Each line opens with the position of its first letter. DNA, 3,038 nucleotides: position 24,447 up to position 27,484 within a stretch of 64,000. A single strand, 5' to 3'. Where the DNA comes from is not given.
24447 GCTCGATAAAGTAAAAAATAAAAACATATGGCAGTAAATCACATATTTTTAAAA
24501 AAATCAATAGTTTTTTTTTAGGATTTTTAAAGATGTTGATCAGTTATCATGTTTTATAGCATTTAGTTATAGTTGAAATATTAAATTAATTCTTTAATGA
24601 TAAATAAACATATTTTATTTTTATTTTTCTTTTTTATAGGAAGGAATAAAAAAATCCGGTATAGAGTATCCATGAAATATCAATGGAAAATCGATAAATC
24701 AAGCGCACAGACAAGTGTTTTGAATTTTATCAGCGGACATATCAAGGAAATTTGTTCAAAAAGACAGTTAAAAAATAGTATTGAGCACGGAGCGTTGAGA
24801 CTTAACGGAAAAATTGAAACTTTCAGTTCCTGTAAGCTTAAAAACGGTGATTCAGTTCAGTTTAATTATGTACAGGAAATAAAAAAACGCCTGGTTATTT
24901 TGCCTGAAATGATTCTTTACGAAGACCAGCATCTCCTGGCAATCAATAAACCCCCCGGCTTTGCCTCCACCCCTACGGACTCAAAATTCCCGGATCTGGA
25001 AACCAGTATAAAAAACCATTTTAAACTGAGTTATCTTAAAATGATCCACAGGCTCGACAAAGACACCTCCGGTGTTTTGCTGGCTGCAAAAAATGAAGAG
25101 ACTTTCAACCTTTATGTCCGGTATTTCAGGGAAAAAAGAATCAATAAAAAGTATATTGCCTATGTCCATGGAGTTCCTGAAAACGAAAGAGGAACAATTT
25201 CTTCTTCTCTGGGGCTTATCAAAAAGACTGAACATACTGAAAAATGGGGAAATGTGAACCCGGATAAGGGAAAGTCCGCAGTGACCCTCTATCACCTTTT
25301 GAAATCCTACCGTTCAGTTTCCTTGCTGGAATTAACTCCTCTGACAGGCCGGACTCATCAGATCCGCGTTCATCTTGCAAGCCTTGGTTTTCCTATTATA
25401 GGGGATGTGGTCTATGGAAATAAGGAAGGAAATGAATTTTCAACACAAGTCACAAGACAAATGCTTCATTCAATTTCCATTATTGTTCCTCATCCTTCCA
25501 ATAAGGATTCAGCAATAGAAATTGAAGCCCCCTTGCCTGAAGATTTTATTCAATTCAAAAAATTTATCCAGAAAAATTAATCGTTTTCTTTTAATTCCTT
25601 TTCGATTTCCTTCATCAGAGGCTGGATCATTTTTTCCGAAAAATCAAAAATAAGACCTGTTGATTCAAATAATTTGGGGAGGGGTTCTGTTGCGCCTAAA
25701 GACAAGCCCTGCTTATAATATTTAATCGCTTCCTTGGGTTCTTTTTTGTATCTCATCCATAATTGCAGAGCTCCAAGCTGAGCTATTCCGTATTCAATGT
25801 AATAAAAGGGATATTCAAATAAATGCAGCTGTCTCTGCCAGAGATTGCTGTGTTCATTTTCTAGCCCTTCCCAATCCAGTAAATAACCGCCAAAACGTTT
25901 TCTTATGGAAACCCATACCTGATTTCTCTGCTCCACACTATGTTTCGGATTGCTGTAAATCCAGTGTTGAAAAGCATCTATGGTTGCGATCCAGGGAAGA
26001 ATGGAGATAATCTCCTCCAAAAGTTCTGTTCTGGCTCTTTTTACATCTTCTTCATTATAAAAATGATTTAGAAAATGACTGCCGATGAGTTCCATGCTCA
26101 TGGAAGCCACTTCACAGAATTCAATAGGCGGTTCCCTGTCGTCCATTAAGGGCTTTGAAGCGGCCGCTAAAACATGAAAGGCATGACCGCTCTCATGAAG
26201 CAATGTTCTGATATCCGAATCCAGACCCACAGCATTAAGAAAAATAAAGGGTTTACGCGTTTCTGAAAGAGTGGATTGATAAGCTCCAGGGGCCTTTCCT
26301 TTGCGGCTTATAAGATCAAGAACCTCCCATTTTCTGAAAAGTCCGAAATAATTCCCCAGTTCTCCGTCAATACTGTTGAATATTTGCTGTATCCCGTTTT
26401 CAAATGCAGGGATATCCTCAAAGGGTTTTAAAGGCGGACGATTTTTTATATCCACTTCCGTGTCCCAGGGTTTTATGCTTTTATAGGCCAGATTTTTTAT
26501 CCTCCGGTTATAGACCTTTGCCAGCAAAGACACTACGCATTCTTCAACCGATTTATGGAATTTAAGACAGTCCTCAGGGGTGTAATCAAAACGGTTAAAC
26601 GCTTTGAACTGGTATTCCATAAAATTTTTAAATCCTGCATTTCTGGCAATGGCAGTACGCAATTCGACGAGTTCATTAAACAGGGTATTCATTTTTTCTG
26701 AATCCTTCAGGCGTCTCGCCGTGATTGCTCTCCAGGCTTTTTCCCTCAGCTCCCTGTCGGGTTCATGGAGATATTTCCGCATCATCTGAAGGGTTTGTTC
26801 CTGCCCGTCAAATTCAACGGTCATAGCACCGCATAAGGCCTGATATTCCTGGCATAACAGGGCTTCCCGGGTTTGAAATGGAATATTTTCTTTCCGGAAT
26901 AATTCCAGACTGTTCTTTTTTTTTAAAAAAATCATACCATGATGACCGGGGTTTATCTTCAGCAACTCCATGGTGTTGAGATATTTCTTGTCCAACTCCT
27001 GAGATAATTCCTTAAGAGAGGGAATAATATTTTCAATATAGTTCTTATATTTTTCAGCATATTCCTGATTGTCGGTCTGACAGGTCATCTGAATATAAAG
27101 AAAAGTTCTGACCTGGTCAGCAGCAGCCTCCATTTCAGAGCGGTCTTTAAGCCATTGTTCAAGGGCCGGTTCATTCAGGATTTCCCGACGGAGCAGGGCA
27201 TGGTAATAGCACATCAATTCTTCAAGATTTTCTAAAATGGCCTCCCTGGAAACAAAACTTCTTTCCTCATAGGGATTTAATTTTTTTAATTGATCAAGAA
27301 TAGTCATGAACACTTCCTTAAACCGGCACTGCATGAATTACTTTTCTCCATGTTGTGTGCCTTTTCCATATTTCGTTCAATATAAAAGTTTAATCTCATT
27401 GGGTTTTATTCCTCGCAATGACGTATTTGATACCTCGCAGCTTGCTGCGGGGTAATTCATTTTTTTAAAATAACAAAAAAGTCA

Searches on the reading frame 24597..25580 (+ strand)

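Call 20: search_protein_families(library=pfam, proteins=[window:24597-25580:+], max_evalue=0.0001)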
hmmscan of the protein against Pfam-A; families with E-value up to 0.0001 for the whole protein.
window:24597-25580:+ (327 aa): 1 family
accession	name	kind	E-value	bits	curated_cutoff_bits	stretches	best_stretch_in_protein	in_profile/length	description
PF00849.27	PseudoU_synth_2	-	9.6e-33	114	26.8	1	112-262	1-152/152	RNA pseudouridylate synthase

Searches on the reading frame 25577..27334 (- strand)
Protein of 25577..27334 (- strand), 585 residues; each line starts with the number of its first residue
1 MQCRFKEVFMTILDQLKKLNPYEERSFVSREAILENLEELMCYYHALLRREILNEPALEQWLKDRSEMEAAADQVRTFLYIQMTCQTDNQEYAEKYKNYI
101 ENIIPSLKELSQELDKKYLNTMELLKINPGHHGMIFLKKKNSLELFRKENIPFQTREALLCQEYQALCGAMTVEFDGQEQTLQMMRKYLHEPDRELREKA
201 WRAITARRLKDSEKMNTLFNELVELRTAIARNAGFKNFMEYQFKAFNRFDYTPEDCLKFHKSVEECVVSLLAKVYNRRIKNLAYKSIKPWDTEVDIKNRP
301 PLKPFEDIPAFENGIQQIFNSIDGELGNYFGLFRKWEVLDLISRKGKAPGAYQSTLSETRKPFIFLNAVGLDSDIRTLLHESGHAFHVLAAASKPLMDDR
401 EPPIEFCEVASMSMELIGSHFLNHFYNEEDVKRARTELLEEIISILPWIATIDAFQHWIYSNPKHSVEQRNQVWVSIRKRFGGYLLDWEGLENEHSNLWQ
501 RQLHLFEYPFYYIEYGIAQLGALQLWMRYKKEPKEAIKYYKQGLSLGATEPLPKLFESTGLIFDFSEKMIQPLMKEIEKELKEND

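Call 20: search_protein_families(library=pfam, proteins=[window:25577-27334:-], max_evalue=0.0001)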
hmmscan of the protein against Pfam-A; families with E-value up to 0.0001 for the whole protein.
window:25577-27334:- (585 aa): 1 family
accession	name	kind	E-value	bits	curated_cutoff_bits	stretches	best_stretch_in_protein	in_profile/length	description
PF01432.26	Peptidase_M3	-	2.1e-44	153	27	1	188-570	2-452/457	Peptidase family M3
